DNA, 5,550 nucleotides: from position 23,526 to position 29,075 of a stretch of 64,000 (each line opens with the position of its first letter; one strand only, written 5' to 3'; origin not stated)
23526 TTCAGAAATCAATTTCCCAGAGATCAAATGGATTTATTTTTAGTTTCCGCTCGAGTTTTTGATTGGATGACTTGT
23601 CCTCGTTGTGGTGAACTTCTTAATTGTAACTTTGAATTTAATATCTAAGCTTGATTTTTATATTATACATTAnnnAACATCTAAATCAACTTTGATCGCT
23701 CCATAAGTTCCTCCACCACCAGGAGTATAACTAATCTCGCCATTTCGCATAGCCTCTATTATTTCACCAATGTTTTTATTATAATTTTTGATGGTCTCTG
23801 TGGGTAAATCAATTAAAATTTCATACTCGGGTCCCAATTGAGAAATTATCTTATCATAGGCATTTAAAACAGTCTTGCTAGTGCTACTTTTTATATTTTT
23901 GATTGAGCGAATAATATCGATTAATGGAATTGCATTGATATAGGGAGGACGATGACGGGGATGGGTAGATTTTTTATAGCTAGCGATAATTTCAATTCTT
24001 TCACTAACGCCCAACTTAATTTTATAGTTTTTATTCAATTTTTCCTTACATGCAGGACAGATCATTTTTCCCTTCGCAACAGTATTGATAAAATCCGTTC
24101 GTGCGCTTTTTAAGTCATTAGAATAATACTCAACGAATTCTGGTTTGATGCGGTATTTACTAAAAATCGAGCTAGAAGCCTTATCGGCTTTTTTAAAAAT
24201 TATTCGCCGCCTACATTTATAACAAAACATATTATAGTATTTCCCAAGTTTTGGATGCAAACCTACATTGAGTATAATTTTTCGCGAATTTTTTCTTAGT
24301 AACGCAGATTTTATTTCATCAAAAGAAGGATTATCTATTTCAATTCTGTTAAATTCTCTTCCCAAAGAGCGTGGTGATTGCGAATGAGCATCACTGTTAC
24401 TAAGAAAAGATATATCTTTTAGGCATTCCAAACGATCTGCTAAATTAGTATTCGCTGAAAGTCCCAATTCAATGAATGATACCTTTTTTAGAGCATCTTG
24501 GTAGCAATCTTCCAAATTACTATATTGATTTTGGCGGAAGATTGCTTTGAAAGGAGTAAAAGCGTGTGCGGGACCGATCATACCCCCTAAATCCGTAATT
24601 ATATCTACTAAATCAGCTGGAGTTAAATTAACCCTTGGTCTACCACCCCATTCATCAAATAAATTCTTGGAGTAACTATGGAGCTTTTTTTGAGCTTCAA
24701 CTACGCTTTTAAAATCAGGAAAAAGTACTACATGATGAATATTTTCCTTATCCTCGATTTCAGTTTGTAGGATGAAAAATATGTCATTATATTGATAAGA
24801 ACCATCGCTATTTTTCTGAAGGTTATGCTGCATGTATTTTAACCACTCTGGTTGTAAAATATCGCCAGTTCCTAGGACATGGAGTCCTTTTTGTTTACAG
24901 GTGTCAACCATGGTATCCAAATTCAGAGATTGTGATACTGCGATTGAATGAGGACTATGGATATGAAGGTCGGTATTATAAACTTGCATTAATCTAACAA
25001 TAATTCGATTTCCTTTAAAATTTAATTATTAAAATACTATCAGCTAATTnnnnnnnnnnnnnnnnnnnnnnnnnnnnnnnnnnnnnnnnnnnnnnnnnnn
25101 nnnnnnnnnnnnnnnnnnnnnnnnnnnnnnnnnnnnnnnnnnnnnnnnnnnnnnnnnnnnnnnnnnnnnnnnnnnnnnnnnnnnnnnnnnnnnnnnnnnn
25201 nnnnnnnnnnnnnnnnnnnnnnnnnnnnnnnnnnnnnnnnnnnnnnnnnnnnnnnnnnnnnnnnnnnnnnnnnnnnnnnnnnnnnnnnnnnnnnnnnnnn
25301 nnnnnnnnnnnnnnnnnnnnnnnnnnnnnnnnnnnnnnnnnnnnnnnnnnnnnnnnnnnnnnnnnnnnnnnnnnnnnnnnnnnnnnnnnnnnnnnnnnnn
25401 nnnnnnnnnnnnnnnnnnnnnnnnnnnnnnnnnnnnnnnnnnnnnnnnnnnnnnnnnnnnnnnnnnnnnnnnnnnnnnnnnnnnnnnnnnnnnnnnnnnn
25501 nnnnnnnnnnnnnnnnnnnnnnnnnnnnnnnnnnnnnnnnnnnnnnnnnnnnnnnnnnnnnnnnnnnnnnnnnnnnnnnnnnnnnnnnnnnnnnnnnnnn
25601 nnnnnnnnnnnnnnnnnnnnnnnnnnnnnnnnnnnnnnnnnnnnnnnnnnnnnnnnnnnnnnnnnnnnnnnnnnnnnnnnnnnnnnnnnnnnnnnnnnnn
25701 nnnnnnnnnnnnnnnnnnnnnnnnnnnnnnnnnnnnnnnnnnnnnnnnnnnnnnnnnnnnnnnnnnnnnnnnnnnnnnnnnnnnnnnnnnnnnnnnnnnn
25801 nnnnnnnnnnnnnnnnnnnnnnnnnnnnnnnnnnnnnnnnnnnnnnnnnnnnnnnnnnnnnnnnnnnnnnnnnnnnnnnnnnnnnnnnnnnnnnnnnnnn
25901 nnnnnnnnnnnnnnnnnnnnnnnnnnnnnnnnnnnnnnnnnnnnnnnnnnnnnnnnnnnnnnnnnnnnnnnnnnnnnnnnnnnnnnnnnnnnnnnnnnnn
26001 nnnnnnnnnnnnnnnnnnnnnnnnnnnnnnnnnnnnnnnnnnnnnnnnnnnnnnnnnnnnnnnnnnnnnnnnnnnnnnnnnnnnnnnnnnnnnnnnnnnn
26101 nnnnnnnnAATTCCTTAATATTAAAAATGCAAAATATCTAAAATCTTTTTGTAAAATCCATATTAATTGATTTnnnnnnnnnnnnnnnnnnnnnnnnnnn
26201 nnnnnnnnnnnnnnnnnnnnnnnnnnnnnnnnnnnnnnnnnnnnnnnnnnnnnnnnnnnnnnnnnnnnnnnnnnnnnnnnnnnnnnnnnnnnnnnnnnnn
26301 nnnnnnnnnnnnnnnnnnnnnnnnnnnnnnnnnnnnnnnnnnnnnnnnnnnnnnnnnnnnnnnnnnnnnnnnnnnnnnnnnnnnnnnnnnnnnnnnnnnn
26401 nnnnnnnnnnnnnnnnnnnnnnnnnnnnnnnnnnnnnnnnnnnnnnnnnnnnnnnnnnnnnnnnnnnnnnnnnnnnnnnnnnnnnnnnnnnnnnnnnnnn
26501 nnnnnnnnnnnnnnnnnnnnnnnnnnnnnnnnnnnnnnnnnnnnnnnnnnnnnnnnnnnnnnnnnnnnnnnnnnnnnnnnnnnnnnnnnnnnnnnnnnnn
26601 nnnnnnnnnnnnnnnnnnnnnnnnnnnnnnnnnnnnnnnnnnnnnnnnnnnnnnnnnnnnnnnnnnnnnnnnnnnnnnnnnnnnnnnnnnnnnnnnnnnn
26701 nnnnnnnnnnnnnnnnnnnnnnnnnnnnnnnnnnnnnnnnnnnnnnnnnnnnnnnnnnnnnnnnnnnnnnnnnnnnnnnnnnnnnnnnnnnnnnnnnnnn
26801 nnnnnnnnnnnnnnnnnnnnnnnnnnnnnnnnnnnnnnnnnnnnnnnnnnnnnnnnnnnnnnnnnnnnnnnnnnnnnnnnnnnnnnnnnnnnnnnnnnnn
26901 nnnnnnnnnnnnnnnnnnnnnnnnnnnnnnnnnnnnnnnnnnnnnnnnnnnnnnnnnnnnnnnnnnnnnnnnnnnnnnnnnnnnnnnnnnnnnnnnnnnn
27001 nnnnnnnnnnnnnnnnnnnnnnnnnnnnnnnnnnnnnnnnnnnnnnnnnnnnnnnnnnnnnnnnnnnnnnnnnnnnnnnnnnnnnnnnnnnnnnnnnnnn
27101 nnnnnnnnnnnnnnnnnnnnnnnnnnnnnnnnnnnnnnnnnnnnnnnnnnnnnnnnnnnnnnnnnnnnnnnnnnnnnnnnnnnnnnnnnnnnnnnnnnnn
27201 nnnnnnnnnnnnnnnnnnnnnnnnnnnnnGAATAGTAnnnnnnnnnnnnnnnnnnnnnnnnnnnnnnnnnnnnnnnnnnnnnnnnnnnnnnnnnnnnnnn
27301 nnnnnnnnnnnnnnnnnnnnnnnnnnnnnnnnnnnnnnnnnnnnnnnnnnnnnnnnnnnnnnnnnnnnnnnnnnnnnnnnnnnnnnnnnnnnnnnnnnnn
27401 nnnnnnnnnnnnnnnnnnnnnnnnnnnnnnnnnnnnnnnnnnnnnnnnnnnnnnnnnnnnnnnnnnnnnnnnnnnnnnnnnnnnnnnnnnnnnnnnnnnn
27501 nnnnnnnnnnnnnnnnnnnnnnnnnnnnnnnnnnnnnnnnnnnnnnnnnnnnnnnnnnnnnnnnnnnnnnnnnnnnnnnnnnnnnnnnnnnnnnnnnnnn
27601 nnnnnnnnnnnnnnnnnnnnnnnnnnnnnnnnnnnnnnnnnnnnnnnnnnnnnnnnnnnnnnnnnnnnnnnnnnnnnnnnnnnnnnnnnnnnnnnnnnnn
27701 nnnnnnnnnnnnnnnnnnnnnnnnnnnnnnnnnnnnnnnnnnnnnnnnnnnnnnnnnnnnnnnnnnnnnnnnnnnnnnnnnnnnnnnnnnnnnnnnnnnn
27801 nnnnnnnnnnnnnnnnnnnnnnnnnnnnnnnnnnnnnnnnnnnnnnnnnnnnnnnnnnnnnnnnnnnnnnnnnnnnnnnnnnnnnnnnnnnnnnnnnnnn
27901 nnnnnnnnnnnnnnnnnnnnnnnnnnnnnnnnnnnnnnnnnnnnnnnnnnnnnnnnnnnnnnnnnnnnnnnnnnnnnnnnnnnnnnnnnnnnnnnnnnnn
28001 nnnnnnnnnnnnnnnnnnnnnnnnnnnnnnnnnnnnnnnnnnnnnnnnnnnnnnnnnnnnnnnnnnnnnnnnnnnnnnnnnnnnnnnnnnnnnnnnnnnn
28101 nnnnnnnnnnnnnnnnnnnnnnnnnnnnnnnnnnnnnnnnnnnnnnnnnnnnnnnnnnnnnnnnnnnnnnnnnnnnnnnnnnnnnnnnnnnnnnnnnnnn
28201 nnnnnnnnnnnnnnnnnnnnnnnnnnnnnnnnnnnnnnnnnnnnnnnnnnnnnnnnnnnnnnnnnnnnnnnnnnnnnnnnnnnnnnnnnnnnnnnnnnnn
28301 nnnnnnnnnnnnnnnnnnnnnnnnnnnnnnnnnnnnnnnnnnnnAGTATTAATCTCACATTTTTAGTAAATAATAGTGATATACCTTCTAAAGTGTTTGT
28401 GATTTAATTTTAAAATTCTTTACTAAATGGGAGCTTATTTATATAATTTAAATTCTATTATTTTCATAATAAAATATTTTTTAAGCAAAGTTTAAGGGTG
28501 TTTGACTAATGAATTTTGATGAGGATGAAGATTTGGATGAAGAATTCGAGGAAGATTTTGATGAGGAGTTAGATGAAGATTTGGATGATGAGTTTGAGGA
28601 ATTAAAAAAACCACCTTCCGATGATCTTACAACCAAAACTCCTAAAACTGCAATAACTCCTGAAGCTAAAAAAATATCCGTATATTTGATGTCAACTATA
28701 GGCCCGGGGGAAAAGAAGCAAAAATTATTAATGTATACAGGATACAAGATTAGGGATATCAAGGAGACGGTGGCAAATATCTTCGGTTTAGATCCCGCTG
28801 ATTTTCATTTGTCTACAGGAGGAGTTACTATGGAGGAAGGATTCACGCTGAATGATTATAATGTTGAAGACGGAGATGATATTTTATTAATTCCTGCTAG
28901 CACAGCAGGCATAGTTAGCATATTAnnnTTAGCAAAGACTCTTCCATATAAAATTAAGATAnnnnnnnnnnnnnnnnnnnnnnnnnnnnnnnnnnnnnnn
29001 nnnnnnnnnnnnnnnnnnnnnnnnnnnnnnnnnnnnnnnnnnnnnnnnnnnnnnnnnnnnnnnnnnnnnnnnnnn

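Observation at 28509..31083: UBL precursors end in ...PASTAG plus a 3-5 residue tail (single Gly, not GG) and carry N-terminal extensions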

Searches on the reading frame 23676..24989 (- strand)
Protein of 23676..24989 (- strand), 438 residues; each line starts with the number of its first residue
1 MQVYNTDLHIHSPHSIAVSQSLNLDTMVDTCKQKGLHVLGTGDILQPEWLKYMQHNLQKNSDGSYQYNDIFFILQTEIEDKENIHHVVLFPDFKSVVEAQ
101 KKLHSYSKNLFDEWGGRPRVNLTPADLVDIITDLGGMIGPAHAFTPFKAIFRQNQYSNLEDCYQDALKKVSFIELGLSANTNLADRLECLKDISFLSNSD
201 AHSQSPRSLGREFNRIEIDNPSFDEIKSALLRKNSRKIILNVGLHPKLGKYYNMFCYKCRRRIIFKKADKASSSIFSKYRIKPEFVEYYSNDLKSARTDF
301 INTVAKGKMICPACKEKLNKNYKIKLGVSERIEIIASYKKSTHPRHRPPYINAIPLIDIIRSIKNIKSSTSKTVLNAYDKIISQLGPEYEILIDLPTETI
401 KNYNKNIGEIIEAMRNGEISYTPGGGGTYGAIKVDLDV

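Call 48: search_protein_families(library=pfam, proteins=[window:23676-24989:-], max_evalue=1)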
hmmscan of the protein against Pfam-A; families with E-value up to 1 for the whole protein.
window:23676-24989:- (438 aa): 5 families
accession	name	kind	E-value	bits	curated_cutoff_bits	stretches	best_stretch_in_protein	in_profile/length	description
PF11648.16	RIG-I_C-RD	-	0.0054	17.4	25.6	1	255-325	4-74/117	C-terminal domain of RIG-I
PF13263.12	PHP_C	-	0.045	13.7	21.3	1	192-232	15-53/56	PHP-associated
PF02811.25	PHP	-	0.1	13.4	26.4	1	7-89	1-77/164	PHP domain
PF25164.1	CoiA_N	-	0.13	12.3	26.3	0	305-318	13-27/50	Competence protein CoiA, N-terminal domain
PF16417.11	CNOT1_TTP_bind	-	0.22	11.1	27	0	354-412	49-107/189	CCR4-NOT transcription complex subunit 1 TTP binding domain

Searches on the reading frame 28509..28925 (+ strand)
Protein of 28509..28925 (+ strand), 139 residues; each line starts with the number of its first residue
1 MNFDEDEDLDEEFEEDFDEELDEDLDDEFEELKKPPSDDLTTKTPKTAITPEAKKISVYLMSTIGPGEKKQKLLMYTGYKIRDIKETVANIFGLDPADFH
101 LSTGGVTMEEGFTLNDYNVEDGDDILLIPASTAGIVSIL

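Call 3: search_protein_families(library=pfam, proteins=[window:28509-28925:+], max_evalue=0.1)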
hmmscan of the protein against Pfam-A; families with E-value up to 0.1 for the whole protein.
window:28509-28925:+ (139 aa): 2 families
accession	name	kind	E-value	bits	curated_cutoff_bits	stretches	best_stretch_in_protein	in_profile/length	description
PF00240.29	ubiquitin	-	0.00035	20.7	25.4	1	80-127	20-67/72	Ubiquitin family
PF11769.13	DUF3313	-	0.027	14.7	26.1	1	10-62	62-114/187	Protein of unknown function (DUF3313)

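Call 9: find_homologous_proteins(query=window:28509-28925:+, max_evalue=0.001)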
Query window:28509-28925:+ (139 aa): 800 proteins with E <= 0.001 among 1179 candidates; the best 120 are listed.
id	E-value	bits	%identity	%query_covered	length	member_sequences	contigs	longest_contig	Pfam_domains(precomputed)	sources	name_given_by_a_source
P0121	1.6e-82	293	99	100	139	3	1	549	-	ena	-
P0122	1.3e-61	225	86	74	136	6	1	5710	-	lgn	-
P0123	4.2e-60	220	88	75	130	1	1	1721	-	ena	-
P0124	3.3e-59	217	85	76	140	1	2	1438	-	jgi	jgi:hypothetical protein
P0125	4.7e-58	213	82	73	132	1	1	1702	PF00240.30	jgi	-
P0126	2.8e-57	211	83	77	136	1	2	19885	-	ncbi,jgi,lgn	-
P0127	6.2e-57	210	84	72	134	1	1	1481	-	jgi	jgi:hypothetical protein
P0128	1.8e-56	208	77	96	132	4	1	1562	-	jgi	jgi:hypothetical protein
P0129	2.9e-56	208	81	76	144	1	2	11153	-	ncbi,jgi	ncbi:MAG: ubiquitin family protein [Candidatus Lokiarchaeota archaeon]|jgi:hypothetical protein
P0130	8.3e-55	203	84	74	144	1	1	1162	PF00240.30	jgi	jgi:hypothetical protein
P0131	3.2e-48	182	69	73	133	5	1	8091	-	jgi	-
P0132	3.3e-48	181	65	81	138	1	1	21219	PF00240.30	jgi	jgi:hypothetical protein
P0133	4.6e-48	181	69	76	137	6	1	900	-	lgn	-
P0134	5.1e-48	181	69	73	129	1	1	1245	-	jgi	jgi:hypothetical protein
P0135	7.8e-48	180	69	83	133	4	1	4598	-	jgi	jgi:hypothetical protein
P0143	5.6e-47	177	68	73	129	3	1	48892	PF00240.30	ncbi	ncbi:MAG: ubiquitin-like domain-containing protein [Promethearchaeota archaeon]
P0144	5.7e-47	177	74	73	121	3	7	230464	PF00240.30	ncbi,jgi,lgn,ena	-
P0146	6.6e-47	177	75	73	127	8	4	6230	PF00240.30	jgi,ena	-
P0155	2.1e-46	176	71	73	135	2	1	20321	PF00240.30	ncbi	ncbi:MAG: ubiquitin-like domain-containing protein [Promethearchaeota archaeon]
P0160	2.7e-46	175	74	67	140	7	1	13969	PF00240.30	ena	-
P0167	5.8e-46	174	66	83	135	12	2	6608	PF00240.30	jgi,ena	jgi:hypothetical protein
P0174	7.0e-46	174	66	83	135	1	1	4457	PF00240.30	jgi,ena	-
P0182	1.3e-45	173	69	73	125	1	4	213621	PF00240.30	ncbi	ncbi:MAG: ubiquitin-like domain-containing protein [Candidatus Heimdallarchaeota archaeon]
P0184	1.7e-45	173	62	83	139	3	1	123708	PF00240.30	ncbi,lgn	-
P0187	2.4e-45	172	70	73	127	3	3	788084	PF00240.30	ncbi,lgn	ncbi:MAG: ubiquitin-like domain-containing protein [Candidatus Hodarchaeota archaeon]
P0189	3.6e-45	172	62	82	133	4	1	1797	PF00240.30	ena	-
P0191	3.9e-45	172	69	73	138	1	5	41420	PF00240.30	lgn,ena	-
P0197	7.1e-45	171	74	73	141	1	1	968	PF00240.30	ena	-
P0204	2.2e-44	169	69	73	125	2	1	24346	PF00240.30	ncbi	ncbi:MAG: ubiquitin-like domain-containing protein [Candidatus Thorarchaeota archaeon]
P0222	5.6e-44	168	64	82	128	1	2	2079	PF00240.30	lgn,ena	-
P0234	1.5e-43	166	66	73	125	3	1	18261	PF00240.30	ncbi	ncbi:MAG: ubiquitin-like domain-containing protein [Promethearchaeia archaeon]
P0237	1.7e-43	166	65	82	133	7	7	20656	PF00240.30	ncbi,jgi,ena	-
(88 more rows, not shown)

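Call 59: predict_structure(alignment_id=A4)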
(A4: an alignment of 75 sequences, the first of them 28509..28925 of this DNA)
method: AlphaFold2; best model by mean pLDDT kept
length: 139 residues; sequences in the alignment: 75
mean_pLDDT: 68.9   pTM: 0.55
mean pLDDT of the five models: 68.9, 68.8, 68.6, 67.9, 67.2
residues with pLDDT >= 90: 44; 70-90: 34; 50-70: 6; < 50: 55
segments of 3 or more residues with pLDDT < 50: 1-50, 135-139
pLDDT, mean of each block of 10 residues (from residue 1): 44 37 39 43 41 82 80 90 92 91 90 90 92 52
secondary structure, 60 per line:
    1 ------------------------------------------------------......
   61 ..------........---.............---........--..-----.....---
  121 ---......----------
elements in order: E55-62 E69-76 H81-92 E99-103 H114-117 E124-129
